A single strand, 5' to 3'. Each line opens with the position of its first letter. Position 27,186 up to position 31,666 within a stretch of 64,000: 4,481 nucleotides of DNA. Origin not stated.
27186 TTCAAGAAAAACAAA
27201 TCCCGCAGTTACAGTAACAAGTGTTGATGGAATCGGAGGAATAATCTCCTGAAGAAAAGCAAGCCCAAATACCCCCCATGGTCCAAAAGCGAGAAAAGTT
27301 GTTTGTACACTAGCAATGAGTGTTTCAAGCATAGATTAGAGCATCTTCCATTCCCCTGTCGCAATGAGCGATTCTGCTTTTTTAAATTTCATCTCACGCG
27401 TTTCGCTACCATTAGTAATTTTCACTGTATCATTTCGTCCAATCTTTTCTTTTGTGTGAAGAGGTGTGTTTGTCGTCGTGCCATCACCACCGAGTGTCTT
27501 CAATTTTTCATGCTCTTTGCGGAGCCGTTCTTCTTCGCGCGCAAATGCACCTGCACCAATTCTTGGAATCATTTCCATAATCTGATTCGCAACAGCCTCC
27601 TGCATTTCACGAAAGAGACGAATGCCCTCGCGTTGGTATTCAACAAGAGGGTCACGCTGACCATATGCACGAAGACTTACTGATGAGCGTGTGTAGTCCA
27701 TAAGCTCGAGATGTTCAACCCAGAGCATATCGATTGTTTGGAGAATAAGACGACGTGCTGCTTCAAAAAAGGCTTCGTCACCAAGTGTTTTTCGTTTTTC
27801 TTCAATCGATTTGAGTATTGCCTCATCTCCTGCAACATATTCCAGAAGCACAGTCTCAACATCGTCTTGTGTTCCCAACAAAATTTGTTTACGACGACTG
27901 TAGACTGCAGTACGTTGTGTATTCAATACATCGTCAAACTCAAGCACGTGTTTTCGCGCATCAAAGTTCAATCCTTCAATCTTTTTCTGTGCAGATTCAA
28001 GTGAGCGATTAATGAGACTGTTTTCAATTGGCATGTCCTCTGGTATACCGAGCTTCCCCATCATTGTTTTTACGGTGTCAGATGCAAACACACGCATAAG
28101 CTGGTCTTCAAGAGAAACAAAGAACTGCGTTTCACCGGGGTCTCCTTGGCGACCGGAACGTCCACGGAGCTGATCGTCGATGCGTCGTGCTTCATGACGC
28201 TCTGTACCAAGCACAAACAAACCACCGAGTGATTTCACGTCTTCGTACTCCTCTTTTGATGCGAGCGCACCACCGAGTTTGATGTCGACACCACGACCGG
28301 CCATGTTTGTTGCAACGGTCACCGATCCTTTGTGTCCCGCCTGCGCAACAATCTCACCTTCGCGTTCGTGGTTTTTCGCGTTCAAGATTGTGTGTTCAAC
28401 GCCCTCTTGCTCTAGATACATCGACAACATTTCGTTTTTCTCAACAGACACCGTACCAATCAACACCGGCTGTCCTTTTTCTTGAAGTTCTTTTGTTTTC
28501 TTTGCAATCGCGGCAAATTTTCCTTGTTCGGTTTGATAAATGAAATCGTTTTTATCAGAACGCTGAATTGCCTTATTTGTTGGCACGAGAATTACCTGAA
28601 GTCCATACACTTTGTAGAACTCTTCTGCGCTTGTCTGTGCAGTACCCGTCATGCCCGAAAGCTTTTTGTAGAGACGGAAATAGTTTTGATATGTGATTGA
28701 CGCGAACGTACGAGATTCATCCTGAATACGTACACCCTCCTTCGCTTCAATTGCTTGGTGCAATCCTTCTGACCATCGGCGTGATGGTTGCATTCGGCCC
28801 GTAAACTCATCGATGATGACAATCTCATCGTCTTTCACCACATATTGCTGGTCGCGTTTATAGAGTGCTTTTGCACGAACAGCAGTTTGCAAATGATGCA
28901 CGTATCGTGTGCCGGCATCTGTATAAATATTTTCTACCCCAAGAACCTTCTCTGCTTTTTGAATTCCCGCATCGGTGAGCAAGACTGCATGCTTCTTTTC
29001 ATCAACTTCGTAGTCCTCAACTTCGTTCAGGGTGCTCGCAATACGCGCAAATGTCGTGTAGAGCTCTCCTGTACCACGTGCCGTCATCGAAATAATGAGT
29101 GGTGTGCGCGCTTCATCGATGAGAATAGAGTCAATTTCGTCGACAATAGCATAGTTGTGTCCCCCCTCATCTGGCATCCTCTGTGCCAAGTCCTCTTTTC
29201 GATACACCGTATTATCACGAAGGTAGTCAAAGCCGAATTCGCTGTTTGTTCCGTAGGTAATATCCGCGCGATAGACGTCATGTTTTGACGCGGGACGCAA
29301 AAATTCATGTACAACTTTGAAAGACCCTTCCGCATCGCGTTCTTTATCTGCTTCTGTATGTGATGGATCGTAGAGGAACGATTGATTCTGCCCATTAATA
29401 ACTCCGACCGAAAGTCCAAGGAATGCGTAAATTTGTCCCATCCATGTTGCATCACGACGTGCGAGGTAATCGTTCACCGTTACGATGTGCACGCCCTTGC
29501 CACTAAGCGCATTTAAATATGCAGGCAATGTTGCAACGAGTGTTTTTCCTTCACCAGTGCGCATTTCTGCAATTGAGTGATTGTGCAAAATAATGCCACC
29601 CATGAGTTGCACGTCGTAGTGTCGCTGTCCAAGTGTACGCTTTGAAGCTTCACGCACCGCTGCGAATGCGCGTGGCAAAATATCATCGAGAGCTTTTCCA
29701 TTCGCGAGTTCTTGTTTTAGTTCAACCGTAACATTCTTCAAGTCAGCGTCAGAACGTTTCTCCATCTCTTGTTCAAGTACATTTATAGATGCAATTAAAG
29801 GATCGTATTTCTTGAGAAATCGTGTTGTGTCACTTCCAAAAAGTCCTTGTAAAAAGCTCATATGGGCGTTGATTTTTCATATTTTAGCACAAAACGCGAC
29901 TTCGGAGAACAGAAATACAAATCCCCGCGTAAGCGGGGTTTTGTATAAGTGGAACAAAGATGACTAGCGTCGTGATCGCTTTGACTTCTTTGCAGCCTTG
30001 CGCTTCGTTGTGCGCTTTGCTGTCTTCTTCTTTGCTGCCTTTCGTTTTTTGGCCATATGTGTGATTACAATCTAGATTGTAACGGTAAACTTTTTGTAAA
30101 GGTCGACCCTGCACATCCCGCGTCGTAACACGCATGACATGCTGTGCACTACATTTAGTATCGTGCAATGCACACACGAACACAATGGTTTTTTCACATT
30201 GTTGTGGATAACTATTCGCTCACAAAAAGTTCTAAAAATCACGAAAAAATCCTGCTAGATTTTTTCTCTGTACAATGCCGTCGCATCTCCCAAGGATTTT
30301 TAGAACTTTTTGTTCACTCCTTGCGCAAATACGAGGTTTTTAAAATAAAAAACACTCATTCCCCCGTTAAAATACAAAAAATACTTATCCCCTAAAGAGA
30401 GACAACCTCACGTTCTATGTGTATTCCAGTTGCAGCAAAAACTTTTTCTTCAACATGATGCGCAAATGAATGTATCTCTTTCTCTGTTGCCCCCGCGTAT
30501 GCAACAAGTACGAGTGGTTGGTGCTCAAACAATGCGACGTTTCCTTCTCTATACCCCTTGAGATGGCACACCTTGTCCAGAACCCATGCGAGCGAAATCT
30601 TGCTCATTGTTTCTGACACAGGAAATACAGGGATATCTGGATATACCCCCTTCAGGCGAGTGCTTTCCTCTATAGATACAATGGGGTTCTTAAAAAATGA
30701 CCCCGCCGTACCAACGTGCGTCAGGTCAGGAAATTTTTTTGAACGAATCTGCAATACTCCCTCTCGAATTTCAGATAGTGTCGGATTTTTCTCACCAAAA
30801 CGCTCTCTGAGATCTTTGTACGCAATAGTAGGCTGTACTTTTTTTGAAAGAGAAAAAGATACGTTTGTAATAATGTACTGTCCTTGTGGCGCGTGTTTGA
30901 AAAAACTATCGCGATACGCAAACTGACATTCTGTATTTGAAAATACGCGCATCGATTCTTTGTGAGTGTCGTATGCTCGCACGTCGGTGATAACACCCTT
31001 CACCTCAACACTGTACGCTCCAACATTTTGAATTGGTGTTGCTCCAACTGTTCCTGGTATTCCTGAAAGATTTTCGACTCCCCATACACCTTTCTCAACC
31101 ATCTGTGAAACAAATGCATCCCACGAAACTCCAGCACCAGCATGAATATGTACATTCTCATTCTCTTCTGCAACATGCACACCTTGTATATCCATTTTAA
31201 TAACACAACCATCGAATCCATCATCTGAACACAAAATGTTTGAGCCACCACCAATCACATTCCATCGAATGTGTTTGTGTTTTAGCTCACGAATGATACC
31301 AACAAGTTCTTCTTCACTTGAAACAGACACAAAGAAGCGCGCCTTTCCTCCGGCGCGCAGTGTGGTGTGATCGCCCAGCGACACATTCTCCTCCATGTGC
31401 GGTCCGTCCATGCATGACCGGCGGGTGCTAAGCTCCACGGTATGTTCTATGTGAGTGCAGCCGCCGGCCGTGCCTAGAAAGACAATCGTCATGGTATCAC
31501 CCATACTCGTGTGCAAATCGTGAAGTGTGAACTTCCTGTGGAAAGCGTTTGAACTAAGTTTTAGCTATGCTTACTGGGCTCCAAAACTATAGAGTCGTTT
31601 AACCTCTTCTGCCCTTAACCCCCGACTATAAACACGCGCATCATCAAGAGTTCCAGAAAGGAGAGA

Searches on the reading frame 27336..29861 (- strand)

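Call 39: search_protein_families(library=pfam, proteins=[window:27336-29861:-], max_evalue=0.001)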
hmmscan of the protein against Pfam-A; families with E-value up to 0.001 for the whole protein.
window:27336-29861:- (841 aa): 4 families
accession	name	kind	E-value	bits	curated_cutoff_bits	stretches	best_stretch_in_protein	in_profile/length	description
PF07517.20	SecA_DEAD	-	1.2e-118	396.1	24.6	1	6-415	3-289/290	SecA DEAD-like domain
PF21090.3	P-loop_SecA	-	2.9e-78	262.6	27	2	432-535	2-105/205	SecA P-loop domain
PF07516.18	SecA_SW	-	5.5e-45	154.3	26.7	2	681-767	114-198/200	SecA Wing and Scaffold domain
PF01043.26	SecA_PP_bind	-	3.2e-40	137.6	23.5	1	266-372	4-110/110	SecA preprotein cross-linking domain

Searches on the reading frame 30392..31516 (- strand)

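Call 42: search_protein_families(library=pfam, proteins=[window:30392-31516:-], max_evalue=0.0001)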
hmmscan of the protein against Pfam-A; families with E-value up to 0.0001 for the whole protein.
window:30392-31516:- (374 aa): 2 families
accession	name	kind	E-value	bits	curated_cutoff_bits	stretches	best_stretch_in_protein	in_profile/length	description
PF01565.28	FAD_binding_4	-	3.3e-22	79.1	26.4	1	61-179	3-122/139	FAD binding domain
PF02873.21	MurB_C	-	2.5e-17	63.3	27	1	249-372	1-97/99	UDP-N-acetylenolpyruvoylglucosamine reductase, C-terminal domain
